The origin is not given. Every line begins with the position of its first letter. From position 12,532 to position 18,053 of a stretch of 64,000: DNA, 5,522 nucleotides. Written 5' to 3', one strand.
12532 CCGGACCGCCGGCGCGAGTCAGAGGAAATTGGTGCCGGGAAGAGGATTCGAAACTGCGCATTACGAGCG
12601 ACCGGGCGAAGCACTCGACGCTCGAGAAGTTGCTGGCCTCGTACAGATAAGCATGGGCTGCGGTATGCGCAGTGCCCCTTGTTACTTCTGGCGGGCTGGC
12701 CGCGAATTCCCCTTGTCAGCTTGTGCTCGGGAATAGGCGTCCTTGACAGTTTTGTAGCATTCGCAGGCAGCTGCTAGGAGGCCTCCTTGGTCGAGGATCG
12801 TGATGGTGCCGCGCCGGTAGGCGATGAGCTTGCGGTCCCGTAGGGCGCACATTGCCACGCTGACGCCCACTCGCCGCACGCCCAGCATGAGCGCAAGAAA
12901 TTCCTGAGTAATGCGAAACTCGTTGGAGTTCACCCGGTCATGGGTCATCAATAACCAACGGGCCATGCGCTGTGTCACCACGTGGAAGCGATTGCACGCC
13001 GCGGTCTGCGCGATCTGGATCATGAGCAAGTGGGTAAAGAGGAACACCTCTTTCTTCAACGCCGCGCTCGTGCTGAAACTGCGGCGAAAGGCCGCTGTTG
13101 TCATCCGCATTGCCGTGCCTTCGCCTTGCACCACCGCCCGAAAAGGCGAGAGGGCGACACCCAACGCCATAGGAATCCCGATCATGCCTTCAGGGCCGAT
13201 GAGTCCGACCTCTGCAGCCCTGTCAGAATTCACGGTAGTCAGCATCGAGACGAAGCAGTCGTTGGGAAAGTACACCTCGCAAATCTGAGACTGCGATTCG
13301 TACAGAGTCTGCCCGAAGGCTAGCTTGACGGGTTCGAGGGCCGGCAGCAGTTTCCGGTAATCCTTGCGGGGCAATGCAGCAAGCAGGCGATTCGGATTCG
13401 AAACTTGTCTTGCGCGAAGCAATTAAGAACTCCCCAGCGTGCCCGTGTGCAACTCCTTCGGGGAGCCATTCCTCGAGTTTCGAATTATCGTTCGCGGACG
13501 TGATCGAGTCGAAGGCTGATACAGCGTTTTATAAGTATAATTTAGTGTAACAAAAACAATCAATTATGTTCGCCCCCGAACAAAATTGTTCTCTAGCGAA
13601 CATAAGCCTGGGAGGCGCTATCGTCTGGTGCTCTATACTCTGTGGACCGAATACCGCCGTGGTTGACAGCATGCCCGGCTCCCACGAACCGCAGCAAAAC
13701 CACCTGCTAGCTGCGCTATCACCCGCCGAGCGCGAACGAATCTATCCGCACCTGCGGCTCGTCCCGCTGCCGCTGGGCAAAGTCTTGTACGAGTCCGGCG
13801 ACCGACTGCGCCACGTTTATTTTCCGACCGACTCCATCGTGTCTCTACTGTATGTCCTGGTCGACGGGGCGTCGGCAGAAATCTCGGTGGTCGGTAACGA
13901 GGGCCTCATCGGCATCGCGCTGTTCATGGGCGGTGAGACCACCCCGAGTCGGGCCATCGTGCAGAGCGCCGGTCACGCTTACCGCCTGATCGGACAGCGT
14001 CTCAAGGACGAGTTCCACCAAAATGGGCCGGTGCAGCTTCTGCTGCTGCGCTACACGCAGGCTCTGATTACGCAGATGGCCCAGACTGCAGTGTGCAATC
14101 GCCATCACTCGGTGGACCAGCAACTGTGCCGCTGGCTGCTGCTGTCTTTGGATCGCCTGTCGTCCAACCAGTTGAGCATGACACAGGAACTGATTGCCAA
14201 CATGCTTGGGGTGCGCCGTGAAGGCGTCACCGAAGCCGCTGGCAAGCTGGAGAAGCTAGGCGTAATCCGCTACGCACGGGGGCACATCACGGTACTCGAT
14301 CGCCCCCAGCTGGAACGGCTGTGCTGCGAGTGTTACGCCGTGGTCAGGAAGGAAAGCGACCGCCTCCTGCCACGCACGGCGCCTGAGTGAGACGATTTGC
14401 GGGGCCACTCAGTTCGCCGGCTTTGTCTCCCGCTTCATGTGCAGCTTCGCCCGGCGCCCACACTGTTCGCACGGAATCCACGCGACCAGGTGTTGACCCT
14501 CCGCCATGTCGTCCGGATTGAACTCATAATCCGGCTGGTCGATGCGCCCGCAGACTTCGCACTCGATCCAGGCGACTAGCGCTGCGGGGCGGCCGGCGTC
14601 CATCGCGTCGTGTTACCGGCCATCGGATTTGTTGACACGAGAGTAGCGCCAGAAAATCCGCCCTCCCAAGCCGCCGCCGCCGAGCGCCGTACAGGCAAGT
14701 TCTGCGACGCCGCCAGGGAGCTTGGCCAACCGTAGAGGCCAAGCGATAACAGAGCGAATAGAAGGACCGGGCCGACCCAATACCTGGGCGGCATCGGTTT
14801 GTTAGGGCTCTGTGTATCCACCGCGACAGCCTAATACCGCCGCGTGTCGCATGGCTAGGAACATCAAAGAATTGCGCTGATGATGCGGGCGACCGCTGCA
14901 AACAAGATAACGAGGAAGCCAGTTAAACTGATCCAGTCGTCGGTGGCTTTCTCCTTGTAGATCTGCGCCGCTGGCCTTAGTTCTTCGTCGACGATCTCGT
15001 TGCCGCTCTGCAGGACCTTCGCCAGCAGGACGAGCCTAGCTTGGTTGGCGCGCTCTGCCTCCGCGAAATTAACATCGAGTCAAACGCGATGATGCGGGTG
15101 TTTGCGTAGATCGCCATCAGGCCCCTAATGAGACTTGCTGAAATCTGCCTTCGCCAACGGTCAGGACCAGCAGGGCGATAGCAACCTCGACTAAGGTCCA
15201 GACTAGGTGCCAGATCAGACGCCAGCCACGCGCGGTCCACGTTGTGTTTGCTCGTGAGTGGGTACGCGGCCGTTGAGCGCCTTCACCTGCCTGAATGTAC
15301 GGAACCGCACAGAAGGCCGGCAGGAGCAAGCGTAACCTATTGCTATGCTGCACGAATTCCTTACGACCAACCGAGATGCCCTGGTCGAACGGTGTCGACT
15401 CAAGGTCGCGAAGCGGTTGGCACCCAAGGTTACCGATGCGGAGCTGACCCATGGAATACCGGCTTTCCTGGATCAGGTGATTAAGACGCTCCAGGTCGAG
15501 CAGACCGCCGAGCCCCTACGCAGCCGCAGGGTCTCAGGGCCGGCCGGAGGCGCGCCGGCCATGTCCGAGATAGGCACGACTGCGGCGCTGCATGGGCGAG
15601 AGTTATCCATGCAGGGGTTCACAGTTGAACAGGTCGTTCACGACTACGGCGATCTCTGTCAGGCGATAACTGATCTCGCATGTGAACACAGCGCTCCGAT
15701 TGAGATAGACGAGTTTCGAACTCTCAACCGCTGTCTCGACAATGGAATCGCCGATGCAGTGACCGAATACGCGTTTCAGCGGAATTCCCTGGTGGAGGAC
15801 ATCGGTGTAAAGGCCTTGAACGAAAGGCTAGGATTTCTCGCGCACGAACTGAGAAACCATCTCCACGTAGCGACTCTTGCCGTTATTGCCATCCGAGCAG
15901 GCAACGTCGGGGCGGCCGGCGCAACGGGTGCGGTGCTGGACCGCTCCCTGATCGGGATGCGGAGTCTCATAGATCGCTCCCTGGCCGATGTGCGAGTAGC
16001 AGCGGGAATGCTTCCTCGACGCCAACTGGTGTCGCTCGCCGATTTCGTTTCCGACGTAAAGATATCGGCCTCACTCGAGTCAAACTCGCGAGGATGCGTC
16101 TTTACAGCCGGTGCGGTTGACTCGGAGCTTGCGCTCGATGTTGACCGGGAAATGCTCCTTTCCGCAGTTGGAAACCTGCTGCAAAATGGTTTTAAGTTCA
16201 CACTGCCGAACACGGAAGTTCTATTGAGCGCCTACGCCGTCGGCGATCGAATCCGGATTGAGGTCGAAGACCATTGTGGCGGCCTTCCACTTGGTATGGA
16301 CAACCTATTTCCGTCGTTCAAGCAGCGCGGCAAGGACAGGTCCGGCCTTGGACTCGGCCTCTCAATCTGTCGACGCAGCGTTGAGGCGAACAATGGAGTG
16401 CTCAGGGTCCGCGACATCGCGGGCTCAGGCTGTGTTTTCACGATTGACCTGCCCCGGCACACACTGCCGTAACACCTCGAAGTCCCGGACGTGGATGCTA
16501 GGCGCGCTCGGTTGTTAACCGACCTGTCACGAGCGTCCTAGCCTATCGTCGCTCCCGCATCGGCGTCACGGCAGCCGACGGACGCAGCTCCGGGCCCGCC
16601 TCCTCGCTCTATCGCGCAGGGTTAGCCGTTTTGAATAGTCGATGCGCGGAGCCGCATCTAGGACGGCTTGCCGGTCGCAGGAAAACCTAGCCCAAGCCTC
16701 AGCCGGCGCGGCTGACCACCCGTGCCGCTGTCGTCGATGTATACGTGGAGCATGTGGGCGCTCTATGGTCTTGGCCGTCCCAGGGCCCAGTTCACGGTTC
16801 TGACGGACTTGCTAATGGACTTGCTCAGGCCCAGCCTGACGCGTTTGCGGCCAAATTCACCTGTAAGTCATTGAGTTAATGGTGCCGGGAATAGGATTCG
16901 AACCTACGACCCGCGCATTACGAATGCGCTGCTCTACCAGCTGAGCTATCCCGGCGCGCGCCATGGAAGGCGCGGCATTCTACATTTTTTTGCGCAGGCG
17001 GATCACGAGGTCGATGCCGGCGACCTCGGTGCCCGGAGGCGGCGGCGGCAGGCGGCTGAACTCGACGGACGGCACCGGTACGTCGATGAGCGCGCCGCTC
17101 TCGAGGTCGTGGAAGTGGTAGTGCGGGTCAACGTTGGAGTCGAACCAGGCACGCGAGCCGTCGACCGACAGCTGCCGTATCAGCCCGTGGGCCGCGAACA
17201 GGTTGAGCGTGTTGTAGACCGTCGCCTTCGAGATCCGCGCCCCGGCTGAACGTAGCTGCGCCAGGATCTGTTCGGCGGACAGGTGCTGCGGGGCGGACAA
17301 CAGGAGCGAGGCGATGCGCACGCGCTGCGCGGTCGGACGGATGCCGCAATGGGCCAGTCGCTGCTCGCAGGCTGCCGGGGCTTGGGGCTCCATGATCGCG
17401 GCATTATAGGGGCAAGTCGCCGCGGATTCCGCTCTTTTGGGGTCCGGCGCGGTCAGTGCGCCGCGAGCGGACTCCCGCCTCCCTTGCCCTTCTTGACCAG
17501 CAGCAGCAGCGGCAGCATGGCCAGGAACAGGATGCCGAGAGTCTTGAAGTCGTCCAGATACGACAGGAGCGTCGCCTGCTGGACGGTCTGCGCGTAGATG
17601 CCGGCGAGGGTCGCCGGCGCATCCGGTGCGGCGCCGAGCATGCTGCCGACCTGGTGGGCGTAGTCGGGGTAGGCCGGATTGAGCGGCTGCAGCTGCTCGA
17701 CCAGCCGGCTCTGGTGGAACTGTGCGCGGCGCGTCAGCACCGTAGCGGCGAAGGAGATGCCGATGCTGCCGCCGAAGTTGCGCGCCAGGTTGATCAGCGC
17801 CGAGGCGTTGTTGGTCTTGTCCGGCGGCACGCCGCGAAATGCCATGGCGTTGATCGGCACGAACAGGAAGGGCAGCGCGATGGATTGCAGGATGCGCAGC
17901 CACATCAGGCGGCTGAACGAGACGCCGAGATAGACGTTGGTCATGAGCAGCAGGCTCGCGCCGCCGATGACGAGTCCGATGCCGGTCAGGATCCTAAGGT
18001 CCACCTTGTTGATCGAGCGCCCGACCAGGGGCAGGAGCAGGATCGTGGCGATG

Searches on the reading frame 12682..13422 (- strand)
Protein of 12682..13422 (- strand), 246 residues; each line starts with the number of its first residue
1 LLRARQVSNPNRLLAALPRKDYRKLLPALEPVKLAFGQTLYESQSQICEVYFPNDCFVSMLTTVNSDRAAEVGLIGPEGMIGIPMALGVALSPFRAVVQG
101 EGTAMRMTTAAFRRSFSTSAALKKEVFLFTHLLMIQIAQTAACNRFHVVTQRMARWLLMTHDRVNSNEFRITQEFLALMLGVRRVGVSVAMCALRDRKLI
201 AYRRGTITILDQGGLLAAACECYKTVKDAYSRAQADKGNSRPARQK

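Call 49: search_protein_families(library=pfam, proteins=[window:12682-13422:-], max_evalue=0.001)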
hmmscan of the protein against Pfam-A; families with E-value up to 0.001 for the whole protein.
window:12682-13422:- (246 aa): 2 families
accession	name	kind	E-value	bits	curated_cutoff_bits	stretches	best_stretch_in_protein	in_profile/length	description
PF13545.12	HTH_Crp_2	-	7.3e-14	51.9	27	1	151-216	1-68/70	Crp-like helix-turn-helix domain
PF00027.35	cNMP_binding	-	0.00068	20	27.5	0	33-116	3-86/89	Cyclic nucleotide-binding domain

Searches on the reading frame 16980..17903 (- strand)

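Call 10: search_protein_families(library=ncbifam, proteins=[window:16980-17903:-], max_evalue=0.00001)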
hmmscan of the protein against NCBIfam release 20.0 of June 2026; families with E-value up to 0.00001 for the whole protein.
window:16980-17903:- (307 aa): 8 families
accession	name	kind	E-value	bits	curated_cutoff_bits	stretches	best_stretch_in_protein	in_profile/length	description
NF045678.1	TransRegIrrA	equivalog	4.2e-40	136.8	150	1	176-306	6-137/138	iron response transcriptional regulator IrrA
NF045677.1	FeRespRegIrr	equivalog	4.2e-38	130.3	170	1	181-305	2-127/127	Fur family transcriptional regulator Irr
NF047462.1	FUR_perox_PerRA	exception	4.4e-22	79.1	200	1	183-277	12-106/142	peroxide-responsive transcriptional repressor PerRA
NF047461.1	FUR_perox_PerRB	exception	4.5e-18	65.5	250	1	175-277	13-116/143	peroxide-responsive transcriptional repressor PerRB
NF052545.1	TransRegPerRClab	equivalog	1.7e-12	47.5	180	1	188-275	13-100/138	transcriptional regulator PerR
NF006999.0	PRK09462.1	equivalog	6.3e-09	35.6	146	1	180-274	5-101/148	ferric iron uptake transcriptional regulator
NF051892.1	TransRegFurBacil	equivalog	5.5e-08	33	220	1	180-265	9-95/149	ferric iron uptake transcriptional regulator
NF047406.1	TransRegPerRTherm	equivalog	7.5e-08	32.7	200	1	189-277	5-93/130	manganese-dependent transcriptional regulator PerR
